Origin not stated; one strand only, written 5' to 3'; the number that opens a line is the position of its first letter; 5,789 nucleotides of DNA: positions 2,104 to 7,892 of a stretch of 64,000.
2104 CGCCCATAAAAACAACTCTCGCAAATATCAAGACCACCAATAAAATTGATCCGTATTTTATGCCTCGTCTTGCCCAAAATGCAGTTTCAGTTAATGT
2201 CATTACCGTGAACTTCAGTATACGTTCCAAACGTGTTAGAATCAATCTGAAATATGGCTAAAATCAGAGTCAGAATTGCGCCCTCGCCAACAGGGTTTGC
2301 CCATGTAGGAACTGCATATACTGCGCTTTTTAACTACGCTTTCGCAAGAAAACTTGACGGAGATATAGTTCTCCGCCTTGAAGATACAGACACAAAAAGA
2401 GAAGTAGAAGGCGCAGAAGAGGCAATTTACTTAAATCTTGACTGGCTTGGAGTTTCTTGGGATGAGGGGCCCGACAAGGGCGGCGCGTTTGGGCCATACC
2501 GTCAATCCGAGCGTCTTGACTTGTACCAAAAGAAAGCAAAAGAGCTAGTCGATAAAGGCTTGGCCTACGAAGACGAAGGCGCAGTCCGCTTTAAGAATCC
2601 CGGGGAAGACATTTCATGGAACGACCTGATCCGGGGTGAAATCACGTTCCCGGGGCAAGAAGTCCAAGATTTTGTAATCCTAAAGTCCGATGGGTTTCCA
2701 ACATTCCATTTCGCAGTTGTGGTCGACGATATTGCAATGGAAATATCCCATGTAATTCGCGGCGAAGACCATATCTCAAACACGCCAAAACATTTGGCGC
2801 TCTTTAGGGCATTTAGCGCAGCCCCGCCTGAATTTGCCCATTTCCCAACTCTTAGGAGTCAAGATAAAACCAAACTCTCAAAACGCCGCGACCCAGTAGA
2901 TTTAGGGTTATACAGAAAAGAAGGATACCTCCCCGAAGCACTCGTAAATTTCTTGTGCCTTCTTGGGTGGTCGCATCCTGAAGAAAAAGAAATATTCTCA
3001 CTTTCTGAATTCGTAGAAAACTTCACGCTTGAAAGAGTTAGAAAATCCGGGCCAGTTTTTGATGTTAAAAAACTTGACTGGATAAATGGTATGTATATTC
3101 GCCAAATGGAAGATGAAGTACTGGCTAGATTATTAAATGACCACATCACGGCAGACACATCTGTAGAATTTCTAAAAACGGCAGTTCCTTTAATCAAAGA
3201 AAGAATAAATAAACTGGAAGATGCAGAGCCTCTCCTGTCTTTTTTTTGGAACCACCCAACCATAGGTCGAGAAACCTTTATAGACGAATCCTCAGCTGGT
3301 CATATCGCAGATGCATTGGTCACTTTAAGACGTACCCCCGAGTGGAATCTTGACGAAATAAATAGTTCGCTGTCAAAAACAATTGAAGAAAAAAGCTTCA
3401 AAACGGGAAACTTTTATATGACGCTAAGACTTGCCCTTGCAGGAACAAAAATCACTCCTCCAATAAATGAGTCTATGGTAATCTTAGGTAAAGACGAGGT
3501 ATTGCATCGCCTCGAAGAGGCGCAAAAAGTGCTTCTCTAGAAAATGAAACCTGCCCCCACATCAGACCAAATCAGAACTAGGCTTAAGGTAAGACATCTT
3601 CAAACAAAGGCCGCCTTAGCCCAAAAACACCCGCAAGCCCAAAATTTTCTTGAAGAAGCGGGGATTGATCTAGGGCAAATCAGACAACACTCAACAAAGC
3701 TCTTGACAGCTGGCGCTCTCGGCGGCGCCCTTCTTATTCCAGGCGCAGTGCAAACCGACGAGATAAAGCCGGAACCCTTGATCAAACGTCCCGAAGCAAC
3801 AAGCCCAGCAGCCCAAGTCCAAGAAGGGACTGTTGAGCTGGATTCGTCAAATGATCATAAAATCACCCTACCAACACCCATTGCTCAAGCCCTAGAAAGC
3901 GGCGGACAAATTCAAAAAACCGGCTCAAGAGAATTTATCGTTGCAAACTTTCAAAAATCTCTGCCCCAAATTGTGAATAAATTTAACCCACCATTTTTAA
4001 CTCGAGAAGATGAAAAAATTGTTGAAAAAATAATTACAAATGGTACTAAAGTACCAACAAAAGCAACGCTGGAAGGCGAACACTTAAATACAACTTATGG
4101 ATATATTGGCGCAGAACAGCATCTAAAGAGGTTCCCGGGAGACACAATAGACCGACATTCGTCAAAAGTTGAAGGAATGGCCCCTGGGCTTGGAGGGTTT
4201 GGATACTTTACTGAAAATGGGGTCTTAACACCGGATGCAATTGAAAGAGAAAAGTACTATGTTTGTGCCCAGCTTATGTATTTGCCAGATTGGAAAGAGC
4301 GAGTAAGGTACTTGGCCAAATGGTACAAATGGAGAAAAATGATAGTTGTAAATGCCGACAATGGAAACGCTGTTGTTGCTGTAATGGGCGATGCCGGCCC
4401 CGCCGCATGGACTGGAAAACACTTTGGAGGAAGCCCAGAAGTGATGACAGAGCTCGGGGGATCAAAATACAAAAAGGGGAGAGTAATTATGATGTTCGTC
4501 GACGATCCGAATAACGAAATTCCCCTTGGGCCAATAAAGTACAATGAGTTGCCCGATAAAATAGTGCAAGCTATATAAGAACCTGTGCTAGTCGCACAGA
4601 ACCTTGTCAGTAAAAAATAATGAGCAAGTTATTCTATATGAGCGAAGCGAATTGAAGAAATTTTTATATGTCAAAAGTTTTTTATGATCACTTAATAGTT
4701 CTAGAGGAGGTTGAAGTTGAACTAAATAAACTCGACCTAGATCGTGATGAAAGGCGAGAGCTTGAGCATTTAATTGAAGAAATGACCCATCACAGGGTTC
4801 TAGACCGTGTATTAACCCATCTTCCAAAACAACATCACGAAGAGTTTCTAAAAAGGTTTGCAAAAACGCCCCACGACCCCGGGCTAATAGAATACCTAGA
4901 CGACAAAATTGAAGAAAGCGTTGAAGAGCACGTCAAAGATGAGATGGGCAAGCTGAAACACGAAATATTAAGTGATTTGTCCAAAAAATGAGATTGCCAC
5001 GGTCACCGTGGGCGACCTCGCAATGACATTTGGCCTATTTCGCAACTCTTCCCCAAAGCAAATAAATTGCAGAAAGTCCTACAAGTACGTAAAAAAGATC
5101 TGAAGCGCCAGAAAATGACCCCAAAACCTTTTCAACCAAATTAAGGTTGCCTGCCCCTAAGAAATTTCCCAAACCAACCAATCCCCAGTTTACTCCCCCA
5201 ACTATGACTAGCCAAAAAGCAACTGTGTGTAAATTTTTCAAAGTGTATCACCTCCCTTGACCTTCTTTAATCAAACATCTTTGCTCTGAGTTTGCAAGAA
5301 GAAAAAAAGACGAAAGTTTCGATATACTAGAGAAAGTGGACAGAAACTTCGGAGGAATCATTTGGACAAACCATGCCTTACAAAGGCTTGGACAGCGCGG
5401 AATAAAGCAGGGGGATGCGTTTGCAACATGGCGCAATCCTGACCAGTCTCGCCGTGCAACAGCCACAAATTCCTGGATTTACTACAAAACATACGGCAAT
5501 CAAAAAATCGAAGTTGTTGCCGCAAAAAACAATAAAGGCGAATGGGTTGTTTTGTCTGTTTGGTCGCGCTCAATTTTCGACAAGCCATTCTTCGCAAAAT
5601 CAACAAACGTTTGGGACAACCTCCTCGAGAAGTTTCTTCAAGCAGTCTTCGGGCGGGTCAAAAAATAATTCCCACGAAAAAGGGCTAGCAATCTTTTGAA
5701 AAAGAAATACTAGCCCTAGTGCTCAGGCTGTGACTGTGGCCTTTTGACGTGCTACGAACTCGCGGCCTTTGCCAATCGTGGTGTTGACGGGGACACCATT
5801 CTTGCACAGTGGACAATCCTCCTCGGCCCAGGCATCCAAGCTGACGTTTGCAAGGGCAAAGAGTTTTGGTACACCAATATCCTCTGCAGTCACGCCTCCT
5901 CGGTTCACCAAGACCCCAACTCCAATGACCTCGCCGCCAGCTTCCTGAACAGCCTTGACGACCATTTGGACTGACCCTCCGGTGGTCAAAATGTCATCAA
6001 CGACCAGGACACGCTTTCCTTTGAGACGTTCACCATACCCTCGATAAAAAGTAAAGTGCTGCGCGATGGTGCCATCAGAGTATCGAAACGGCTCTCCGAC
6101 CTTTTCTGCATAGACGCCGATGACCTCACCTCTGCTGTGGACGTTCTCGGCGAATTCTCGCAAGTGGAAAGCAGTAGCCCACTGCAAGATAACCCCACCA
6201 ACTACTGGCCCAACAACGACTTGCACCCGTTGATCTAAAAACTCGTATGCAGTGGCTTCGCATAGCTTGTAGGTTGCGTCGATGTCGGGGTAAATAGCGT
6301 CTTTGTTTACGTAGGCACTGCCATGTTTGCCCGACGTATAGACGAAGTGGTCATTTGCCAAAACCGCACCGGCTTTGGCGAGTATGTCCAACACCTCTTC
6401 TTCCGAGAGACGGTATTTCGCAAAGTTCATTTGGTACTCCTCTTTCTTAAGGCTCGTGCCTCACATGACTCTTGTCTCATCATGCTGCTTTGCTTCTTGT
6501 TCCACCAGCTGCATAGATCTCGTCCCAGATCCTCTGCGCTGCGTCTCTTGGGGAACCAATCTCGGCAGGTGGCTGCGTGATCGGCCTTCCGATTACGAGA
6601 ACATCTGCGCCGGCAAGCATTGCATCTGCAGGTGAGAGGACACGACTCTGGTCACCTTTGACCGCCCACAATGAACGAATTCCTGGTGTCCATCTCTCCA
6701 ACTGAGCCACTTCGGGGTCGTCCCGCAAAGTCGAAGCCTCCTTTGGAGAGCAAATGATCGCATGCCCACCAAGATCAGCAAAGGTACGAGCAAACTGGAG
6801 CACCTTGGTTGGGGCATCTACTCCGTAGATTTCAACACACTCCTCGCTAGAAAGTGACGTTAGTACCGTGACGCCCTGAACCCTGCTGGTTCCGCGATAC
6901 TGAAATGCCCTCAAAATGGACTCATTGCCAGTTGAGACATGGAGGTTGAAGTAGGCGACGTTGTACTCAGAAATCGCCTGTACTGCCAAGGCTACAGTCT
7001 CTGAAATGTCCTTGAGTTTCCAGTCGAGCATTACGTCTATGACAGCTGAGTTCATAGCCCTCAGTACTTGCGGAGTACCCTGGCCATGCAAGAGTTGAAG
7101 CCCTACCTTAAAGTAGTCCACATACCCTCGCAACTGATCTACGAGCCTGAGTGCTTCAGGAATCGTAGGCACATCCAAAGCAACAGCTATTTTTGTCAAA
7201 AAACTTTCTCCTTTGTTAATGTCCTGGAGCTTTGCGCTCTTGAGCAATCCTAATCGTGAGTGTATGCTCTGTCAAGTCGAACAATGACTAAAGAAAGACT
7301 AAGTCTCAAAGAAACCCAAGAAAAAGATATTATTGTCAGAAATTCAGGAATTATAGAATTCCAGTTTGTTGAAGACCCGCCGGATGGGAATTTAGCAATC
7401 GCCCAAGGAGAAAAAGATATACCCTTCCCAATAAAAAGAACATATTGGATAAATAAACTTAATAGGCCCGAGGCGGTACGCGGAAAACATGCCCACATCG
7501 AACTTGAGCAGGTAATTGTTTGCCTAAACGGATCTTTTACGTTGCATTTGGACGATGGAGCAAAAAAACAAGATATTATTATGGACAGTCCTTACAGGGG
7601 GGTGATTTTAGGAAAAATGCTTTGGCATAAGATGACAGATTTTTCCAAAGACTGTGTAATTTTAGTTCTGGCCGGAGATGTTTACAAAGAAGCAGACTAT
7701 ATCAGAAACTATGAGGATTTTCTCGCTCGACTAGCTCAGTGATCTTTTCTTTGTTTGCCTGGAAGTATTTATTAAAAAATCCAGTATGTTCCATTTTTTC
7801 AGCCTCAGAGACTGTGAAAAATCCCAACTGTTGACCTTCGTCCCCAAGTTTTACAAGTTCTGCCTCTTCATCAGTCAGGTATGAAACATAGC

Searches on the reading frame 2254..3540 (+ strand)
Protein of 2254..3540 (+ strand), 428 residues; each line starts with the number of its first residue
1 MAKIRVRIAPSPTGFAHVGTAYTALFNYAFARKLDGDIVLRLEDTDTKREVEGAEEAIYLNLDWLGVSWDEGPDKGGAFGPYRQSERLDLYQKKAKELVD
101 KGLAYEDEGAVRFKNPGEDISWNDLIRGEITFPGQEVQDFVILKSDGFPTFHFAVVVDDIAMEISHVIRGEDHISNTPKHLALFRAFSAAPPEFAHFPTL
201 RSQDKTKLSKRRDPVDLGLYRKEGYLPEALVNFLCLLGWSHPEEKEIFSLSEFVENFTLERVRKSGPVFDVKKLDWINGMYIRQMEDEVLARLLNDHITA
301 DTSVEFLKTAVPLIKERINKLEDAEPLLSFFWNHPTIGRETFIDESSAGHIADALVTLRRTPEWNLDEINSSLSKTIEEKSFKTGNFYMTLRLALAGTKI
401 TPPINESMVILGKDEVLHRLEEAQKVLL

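Call 36: search_protein_families(library=pfam, proteins=[window:2254-3540:+], max_evalue=0.001)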
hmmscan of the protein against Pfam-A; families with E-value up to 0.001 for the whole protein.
window:2254-3540:+ (428 aa): 2 families
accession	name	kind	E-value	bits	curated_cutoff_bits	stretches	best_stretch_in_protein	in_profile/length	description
PF00749.27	tRNA-synt_1c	-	3.5e-87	292.7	23.4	2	109-276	144-314/314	tRNA synthetases class I (E and Q), catalytic domain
PF19269.4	Anticodon_2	-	6.6e-25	88.6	23.6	1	290-423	2-140/141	Anticodon binding domain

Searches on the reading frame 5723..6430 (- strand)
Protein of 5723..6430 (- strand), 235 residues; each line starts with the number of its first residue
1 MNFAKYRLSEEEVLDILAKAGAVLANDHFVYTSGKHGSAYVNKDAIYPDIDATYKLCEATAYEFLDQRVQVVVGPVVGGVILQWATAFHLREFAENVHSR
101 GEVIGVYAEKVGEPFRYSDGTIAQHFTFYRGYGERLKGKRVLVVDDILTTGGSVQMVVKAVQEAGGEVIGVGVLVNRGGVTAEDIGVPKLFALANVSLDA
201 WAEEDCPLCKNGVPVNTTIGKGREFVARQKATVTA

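Call 36: search_protein_families(library=pfam, proteins=[window:5723-6430:-], max_evalue=0.001)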
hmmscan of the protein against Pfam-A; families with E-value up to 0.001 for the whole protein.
window:5723-6430:- (235 aa): 2 families
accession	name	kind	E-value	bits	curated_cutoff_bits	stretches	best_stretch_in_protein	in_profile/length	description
PF00156.33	Pribosyltran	-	9.7e-12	44.9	26.3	1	52-184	10-133/158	Phosphoribosyl transferase domain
PF14681.12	UPRTase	-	0.00024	21.1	27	1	126-181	108-166/206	Uracil phosphoribosyltransferase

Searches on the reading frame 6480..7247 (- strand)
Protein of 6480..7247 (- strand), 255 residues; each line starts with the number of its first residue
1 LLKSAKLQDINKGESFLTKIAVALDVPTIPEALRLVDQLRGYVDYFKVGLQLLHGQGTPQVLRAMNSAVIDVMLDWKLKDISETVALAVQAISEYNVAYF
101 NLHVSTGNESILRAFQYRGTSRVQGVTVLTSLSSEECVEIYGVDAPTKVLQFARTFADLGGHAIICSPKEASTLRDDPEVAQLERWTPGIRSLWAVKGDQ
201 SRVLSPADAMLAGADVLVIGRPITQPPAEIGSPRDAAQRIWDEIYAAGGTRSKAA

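Call 36: search_protein_families(library=pfam, proteins=[window:6480-7247:-], max_evalue=0.001)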
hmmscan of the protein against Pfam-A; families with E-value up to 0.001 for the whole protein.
window:6480-7247:- (255 aa): 1 family
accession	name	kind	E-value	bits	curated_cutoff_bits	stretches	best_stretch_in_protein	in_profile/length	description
PF00215.30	OMPdecase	-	1e-36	127.4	27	1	19-226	2-211/221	Orotidine 5'-phosphate decarboxylase / HUMPS family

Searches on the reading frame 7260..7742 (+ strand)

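Call 36: search_protein_families(library=pfam, proteins=[window:7260-7742:+], max_evalue=0.001)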
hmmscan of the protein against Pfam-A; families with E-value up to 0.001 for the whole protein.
window:7260-7742:+ (160 aa): 1 family
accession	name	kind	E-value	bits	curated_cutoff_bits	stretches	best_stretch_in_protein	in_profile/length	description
PF05523.17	FdtA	-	2.5e-43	147.4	23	1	28-156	2-128/131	WxcM-like, C-terminal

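Call 43: search_protein_families(library=ncbifam, proteins=[window:7260-7742:+], max_evalue=0.01)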
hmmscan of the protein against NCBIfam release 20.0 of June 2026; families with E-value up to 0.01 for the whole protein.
window:7260-7742:+ (160 aa): 0 families
